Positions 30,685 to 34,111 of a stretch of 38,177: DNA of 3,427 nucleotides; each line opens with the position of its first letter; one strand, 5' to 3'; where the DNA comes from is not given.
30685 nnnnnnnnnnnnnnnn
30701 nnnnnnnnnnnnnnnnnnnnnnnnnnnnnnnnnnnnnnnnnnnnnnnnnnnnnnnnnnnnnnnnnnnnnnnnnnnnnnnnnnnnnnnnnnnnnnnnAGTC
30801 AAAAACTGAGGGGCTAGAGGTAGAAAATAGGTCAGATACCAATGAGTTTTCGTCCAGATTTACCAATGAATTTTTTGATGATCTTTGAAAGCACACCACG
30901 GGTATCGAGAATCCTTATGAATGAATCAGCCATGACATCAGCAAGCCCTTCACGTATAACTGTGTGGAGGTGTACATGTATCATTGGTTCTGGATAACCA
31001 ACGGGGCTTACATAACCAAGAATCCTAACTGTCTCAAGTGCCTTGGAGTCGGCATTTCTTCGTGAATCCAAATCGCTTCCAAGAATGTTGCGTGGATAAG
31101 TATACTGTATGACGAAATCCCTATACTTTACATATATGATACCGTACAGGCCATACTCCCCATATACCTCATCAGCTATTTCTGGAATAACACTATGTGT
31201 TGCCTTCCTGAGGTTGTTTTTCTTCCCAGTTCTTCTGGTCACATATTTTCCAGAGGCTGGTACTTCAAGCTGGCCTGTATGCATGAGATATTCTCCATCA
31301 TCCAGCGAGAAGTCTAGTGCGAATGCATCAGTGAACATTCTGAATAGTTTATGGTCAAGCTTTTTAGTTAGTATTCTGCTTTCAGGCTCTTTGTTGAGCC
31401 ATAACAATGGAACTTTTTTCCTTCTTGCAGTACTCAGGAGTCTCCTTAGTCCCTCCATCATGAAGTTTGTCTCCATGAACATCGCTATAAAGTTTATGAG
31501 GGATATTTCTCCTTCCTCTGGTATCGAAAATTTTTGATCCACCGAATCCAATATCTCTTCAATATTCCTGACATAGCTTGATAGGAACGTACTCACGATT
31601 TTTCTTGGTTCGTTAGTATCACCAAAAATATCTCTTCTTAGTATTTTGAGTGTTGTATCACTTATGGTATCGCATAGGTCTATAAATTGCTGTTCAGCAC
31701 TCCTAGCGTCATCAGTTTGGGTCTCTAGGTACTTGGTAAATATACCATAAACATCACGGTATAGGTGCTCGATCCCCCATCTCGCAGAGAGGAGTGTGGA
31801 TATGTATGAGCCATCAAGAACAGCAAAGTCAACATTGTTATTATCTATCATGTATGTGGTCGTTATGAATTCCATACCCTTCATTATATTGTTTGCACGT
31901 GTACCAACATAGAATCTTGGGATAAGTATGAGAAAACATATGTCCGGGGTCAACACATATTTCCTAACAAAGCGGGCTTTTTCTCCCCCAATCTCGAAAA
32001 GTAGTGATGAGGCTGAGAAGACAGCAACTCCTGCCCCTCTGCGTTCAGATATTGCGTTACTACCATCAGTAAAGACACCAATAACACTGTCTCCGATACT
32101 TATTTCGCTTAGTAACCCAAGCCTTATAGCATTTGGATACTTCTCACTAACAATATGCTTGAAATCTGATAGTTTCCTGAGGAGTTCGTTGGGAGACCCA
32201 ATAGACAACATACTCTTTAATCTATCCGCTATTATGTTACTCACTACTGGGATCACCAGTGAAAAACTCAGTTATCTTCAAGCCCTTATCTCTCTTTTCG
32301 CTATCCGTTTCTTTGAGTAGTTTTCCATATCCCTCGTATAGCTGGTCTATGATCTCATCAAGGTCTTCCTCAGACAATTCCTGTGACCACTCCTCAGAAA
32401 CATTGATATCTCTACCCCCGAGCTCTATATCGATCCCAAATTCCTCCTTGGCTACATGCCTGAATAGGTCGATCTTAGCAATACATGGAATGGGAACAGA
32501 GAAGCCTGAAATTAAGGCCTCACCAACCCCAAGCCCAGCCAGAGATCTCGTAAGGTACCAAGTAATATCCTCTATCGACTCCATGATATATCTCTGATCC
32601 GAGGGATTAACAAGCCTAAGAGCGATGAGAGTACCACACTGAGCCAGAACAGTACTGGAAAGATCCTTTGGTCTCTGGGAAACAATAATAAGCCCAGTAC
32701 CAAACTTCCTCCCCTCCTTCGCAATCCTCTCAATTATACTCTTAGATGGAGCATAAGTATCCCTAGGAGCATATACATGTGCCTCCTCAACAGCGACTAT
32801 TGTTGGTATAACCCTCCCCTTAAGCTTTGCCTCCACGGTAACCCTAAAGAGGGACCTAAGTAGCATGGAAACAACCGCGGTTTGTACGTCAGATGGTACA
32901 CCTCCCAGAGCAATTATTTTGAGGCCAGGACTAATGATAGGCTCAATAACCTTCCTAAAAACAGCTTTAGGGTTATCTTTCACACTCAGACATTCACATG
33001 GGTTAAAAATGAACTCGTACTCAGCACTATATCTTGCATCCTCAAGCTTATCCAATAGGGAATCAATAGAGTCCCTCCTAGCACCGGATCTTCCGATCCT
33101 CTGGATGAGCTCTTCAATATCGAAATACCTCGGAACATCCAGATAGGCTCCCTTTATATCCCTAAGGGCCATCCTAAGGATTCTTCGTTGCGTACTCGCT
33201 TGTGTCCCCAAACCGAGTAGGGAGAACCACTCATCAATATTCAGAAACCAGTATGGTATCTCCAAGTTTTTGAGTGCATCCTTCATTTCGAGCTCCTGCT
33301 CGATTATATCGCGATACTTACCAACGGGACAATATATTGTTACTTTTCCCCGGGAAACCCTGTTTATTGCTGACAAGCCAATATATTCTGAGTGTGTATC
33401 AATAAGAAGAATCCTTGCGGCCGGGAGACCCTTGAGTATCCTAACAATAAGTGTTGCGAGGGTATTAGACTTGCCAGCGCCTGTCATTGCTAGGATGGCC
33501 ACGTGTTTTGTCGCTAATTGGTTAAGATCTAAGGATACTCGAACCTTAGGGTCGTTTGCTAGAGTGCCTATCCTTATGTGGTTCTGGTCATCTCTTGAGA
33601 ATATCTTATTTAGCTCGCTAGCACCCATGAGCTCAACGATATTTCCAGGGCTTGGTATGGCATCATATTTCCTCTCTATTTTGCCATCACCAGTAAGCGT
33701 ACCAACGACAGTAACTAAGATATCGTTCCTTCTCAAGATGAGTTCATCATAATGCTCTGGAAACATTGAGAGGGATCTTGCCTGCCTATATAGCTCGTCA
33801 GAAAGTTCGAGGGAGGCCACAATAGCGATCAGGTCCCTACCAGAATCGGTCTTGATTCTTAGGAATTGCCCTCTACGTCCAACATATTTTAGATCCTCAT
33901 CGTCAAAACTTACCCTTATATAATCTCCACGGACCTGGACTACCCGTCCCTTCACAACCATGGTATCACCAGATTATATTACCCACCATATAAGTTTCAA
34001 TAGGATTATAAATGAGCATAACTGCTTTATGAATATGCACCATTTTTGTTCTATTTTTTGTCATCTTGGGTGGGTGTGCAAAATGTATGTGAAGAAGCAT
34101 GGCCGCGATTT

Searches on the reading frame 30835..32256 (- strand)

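Call 102: search_protein_families(library=pfam, proteins=[window:30835-32256:-], max_evalue=0.001)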
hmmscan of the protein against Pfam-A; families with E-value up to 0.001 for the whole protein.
window:30835-32256:- (474 aa): 1 family
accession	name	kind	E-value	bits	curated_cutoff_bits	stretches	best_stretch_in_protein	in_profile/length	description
PF09376.16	NurA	-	0.00018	21.5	21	0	62-430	5-250/254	NurA domain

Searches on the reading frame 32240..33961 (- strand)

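Call 102: search_protein_families(library=pfam, proteins=[window:32240-33961:-], max_evalue=0.001)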
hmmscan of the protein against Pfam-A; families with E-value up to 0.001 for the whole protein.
window:32240-33961:- (574 aa): 4 families
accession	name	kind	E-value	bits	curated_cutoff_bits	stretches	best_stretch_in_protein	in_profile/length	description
PF01935.23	DUF87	-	1.2e-35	124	23.2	1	129-370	1-219/220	Helicase HerA, central domain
PF05872.18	HerA_C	-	1.3e-07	31.1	22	1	392-486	264-363/502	Helicase HerA-like C-terminal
PF01580.24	FtsK_SpoIIIE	-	9.4e-06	25.7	24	0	142-177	31-65/221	FtsK/SpoIIIE family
PF12846.13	AAA_10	-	0.00067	19.2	27.5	0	369-439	224-291/362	AAA-like domain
